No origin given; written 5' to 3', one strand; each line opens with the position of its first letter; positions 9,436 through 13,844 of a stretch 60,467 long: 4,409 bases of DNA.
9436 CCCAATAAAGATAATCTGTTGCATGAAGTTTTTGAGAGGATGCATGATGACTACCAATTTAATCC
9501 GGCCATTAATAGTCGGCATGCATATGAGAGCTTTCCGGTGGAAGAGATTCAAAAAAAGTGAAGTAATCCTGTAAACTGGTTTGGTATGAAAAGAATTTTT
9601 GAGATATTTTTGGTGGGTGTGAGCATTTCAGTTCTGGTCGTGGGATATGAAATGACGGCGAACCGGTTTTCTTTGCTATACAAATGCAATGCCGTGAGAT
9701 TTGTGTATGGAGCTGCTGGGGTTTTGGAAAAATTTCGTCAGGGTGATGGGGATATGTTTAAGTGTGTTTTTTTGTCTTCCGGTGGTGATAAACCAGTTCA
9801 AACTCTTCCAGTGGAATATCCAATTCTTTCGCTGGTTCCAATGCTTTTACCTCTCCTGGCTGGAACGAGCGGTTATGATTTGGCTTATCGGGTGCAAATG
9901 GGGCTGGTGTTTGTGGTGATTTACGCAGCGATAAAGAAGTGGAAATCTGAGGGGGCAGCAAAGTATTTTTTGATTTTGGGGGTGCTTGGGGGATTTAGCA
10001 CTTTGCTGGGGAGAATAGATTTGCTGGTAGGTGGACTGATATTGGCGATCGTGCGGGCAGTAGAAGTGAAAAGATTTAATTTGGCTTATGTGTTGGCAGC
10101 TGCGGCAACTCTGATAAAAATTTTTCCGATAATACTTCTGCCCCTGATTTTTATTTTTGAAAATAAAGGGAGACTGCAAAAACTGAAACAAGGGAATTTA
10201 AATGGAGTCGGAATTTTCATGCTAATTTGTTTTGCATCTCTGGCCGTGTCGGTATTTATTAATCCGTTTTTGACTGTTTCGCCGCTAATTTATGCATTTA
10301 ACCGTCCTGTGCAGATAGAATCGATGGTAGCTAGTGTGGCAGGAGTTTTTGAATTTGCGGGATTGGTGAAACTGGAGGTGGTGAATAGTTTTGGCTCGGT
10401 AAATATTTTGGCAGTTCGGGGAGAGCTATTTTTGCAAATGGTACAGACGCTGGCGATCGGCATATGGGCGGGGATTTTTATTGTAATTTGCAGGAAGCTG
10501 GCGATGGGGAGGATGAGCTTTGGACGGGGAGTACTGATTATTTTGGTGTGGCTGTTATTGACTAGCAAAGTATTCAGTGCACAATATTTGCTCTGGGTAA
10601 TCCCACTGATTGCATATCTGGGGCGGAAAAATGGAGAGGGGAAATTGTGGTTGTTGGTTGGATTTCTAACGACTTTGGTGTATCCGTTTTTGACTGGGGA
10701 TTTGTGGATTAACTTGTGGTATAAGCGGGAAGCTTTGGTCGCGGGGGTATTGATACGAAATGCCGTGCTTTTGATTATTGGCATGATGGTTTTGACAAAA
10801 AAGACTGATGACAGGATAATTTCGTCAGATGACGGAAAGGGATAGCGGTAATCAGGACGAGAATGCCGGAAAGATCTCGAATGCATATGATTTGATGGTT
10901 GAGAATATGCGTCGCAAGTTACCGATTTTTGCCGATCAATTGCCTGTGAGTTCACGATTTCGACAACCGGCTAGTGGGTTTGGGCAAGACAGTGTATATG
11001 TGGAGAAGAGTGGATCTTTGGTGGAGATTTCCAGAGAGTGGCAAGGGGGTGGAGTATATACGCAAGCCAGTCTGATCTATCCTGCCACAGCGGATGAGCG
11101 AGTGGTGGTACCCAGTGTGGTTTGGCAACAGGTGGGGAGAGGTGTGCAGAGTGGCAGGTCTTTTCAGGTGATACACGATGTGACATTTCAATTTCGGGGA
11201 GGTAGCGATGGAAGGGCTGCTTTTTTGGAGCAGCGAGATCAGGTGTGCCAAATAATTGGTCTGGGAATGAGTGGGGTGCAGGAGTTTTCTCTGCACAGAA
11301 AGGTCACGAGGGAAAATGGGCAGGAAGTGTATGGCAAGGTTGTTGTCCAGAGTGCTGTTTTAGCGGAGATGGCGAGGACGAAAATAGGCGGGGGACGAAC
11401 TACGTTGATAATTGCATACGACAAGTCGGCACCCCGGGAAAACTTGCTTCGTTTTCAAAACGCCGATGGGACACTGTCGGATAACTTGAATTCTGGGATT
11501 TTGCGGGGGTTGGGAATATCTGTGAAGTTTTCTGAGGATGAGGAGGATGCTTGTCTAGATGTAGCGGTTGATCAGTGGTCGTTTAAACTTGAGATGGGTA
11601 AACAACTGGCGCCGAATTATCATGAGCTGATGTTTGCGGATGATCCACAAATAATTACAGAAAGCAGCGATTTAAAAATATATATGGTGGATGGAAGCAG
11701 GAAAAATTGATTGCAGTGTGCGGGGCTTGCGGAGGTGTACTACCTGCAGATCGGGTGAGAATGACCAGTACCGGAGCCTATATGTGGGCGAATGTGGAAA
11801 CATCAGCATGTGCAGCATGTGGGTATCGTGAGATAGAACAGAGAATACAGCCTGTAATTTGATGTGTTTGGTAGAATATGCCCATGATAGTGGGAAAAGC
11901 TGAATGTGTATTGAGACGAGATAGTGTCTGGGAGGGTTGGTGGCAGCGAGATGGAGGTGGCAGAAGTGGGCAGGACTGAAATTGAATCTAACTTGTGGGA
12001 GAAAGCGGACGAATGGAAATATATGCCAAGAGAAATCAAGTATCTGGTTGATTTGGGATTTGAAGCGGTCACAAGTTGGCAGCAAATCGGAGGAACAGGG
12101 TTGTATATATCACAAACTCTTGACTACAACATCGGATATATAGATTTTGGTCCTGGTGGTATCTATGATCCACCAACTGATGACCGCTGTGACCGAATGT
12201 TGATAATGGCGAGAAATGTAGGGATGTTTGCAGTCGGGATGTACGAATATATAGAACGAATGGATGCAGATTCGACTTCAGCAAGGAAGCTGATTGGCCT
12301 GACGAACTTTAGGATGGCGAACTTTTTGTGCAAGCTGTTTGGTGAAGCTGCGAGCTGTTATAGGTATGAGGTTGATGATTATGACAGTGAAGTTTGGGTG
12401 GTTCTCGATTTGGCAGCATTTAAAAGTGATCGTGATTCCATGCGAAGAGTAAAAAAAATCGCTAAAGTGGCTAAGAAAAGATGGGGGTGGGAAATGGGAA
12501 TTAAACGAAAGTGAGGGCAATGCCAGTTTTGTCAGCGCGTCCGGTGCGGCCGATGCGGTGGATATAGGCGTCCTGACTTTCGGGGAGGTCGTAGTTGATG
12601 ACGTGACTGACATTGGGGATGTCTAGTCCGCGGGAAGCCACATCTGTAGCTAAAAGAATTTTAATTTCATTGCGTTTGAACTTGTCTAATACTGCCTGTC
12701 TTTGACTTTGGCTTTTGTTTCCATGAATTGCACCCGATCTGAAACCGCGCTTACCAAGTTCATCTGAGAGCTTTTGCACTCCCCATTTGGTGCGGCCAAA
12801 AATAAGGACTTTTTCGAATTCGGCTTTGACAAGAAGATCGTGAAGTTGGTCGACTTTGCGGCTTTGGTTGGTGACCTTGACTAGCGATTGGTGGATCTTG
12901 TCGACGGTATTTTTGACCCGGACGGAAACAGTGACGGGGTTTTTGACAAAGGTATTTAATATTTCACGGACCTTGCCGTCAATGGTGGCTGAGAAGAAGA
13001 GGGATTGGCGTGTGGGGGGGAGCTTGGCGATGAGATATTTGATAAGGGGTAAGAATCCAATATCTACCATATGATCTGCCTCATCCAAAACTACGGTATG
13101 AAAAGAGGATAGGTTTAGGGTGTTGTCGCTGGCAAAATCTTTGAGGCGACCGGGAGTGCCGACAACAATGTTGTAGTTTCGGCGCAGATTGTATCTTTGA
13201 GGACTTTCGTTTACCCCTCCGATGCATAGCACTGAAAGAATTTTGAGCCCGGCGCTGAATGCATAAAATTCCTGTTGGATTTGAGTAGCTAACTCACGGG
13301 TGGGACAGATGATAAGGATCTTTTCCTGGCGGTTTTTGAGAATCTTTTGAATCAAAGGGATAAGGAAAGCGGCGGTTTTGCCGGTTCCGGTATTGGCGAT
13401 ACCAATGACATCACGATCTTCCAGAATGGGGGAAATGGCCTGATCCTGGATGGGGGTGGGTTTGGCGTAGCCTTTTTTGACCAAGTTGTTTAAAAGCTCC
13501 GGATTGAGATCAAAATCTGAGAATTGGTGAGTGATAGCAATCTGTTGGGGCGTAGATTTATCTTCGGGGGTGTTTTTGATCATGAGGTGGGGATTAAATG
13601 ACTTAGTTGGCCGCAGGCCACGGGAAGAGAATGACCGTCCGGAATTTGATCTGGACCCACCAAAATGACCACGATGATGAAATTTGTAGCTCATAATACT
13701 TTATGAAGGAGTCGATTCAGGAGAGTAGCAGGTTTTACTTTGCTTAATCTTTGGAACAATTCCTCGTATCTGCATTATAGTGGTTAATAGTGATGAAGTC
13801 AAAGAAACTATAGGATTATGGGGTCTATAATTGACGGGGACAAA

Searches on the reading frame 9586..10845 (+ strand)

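Call 65: search_protein_families(library=pfam, proteins=[window:9586-10845:+], max_evalue=0.00001)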
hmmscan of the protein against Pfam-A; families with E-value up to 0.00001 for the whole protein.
window:9586-10845:+ (419 aa): 1 family
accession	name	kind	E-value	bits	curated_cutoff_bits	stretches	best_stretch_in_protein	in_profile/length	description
PF09594.16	GT87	-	7.1e-06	26.4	25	1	78-301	3-215/237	Glycosyltransferase family 87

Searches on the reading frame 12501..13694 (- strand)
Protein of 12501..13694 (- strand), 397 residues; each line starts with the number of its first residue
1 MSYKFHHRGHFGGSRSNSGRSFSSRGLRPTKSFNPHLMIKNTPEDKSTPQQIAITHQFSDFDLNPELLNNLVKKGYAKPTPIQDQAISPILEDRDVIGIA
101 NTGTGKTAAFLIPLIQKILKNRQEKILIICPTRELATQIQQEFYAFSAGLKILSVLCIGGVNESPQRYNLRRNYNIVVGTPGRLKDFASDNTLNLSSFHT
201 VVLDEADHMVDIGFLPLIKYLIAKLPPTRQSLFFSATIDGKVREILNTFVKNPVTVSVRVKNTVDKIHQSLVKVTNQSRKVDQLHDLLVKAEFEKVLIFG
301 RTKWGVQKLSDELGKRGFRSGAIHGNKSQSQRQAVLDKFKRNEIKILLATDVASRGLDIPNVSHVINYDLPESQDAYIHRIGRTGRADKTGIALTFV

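Call 65: search_protein_families(library=pfam, proteins=[window:12501-13694:-], max_evalue=0.00001)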
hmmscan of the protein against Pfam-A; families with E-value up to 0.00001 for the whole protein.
window:12501-13694:- (397 aa): 3 families
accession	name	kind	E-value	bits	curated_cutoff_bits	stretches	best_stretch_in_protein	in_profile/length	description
PF00270.35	DEAD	-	3.1e-45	154.3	26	1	80-244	1-166/167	DEAD/DEAH box helicase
PF00271.37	Helicase_C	-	2.2e-35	121.7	23.5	1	280-387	2-109/110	Helicase conserved C-terminal domain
PF04851.21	ResIII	-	2.9e-11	44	22.5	1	78-238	3-162/164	Type III restriction enzyme, res subunit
